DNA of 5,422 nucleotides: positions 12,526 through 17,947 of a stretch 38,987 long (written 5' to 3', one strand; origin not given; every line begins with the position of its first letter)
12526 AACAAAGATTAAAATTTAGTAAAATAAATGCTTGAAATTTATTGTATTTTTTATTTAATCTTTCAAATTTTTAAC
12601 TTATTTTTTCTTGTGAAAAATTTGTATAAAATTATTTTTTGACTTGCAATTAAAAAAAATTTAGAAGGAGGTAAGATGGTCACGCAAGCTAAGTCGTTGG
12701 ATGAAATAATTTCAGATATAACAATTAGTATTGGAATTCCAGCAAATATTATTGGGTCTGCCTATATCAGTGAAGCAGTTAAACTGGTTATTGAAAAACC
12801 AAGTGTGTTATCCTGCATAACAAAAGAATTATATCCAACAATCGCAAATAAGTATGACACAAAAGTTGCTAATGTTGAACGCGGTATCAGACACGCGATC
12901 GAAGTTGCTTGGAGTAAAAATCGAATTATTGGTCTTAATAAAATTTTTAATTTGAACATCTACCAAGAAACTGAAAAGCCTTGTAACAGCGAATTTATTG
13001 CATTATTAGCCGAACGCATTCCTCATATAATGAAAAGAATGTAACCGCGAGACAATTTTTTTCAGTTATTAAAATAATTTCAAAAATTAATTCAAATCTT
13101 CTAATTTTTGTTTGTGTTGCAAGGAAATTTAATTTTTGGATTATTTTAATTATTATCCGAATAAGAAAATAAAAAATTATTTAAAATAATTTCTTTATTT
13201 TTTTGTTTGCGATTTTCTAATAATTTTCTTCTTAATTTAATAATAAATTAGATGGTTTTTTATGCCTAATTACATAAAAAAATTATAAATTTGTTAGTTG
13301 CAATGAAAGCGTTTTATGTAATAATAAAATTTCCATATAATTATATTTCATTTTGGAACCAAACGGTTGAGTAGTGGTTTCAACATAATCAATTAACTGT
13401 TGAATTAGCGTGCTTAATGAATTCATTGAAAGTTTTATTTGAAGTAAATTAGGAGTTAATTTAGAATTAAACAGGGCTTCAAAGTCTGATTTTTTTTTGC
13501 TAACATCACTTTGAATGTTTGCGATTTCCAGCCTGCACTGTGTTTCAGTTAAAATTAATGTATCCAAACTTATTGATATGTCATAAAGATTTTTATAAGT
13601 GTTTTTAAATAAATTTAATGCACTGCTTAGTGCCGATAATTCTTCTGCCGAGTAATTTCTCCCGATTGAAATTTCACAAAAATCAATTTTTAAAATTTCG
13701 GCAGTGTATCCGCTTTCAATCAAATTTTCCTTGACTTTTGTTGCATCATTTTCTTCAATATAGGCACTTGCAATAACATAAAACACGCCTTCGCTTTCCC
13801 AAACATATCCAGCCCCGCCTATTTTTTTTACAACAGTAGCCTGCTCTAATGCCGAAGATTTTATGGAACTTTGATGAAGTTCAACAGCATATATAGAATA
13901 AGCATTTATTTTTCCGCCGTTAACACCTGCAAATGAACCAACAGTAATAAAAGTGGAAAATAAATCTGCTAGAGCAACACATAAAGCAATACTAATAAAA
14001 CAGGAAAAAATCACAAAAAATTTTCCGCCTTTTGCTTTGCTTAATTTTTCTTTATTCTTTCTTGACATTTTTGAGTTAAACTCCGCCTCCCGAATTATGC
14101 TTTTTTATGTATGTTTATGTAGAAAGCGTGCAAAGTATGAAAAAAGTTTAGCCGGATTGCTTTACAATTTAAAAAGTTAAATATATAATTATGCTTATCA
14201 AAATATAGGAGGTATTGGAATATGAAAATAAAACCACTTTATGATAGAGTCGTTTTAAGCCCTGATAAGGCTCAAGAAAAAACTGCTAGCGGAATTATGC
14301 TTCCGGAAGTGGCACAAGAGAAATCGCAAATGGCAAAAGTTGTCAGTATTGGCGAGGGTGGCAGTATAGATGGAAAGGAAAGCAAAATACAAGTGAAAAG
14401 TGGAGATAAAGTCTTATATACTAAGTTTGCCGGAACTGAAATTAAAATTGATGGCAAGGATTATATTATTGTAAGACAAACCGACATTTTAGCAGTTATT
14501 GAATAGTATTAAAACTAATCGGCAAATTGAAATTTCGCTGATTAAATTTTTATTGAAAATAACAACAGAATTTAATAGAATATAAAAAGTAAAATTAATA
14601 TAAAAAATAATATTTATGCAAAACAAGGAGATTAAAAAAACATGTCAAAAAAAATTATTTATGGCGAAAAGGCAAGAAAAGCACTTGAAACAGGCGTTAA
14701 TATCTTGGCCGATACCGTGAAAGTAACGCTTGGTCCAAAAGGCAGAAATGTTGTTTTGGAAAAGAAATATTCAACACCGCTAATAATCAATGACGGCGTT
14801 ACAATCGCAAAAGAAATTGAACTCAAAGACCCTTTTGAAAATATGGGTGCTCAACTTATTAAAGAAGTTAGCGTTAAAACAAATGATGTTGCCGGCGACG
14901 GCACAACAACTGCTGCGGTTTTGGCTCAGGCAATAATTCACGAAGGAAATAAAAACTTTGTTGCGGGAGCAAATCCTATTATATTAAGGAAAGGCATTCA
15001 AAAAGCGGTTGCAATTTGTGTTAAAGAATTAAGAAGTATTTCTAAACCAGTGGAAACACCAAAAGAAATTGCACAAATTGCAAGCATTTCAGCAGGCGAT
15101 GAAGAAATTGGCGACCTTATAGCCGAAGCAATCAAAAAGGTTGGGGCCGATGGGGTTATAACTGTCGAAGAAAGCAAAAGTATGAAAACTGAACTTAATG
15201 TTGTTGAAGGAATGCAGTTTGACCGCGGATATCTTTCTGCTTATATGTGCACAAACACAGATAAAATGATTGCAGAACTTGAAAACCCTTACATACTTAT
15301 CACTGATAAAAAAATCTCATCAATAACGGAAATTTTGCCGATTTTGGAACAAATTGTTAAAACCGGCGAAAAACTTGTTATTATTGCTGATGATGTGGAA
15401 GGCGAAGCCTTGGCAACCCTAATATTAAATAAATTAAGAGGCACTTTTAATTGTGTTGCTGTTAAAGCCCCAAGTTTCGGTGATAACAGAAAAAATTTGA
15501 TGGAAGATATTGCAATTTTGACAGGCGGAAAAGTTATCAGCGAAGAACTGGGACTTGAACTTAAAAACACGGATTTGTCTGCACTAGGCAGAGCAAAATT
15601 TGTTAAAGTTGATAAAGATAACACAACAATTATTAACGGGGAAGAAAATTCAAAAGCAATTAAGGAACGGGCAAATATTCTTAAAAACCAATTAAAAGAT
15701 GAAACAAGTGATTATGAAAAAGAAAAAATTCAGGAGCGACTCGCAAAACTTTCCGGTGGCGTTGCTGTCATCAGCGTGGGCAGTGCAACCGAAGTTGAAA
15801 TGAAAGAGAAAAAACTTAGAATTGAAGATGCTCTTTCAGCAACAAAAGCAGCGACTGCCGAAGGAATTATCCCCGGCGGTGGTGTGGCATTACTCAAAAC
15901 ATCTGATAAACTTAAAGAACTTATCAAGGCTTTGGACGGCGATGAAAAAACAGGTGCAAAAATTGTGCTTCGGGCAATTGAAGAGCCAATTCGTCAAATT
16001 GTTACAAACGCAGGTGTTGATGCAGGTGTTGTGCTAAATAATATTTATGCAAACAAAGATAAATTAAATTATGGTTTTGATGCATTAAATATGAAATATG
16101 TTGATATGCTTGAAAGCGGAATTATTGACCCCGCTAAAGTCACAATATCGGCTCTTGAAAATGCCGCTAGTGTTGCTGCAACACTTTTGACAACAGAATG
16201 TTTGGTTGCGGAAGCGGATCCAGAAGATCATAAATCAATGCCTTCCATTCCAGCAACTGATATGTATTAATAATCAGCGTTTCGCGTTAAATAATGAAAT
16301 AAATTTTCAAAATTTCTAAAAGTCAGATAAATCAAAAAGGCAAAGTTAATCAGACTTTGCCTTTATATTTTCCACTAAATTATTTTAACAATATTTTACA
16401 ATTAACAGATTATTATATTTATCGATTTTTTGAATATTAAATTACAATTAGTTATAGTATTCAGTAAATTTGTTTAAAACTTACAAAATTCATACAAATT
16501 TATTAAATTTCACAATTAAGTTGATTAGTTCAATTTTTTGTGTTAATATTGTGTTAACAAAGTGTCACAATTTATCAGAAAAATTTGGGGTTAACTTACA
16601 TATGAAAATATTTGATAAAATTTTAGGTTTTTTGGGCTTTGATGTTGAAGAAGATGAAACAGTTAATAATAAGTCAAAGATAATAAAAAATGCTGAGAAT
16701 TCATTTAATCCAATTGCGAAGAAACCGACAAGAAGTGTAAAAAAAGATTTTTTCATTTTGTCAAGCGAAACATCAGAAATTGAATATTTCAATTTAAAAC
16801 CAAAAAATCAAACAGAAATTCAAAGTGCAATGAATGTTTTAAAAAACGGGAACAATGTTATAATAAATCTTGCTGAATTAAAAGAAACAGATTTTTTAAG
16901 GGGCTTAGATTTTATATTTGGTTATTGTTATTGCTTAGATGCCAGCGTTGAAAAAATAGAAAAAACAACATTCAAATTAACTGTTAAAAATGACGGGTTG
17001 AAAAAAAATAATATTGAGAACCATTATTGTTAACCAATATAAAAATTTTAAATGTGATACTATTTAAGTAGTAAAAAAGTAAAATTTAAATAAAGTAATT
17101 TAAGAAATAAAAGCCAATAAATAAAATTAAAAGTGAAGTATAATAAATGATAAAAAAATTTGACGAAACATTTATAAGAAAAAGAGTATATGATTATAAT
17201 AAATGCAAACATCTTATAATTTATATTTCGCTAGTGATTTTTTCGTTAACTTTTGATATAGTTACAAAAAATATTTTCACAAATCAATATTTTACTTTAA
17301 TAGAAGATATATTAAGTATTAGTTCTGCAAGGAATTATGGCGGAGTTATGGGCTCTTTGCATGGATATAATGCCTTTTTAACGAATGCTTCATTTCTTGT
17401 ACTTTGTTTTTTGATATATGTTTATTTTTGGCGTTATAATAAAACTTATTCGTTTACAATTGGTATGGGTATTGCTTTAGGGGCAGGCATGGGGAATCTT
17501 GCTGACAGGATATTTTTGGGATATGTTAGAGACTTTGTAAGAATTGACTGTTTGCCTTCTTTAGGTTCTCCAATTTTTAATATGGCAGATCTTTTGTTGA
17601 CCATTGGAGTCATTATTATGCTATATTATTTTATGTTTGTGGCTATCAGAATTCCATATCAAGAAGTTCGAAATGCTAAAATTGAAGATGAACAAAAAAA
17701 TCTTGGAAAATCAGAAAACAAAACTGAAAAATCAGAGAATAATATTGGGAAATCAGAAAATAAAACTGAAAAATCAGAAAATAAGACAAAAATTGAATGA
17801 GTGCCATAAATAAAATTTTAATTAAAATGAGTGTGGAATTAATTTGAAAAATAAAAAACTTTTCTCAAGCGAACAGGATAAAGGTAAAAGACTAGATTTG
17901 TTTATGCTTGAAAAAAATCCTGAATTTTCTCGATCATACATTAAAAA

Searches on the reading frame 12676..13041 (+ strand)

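Call 58: search_protein_families(library=pfam, proteins=[window:12676-13041:+], max_evalue=0.001)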
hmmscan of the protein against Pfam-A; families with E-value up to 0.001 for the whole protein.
window:12676-13041:+ (122 aa): 1 family
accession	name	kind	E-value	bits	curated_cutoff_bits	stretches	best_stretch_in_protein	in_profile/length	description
PF08769.17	Spo0A_C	-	1.6e-35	121.6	25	1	12-115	1-104/104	Sporulation initiation factor Spo0A C terminal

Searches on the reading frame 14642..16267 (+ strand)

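Call 8: search_protein_families(library=pfam, proteins=[window:14642-16267:+])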
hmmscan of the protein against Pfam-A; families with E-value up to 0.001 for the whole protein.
window:14642-16267:+ (542 aa): 1 family
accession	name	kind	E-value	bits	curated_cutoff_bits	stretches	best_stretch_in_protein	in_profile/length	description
PF00118.29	Cpn60_TCP1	-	1.9e-81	274.7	34.3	1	22-524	1-488/490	TCP-1/cpn60 chaperonin family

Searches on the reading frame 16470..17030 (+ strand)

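Call 8: search_protein_families(library=pfam, proteins=[window:16470-17030:+])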
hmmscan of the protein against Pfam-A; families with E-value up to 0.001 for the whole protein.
window:16470-17030:+ (187 aa): 1 family
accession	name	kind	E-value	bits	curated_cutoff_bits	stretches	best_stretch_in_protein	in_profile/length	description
PF04472.17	SepF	-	1.3e-11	45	27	1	109-171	4-66/72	Cell division protein SepF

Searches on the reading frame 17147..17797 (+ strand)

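Call 8: search_protein_families(library=pfam, proteins=[window:17147-17797:+])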
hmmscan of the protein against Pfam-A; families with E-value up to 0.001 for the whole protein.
window:17147-17797:+ (217 aa): 1 family
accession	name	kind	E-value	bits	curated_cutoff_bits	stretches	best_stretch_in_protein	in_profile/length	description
PF01252.23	Peptidase_A8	-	2.9e-22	79.9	25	1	30-164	2-142/142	Signal peptidase (SPase) II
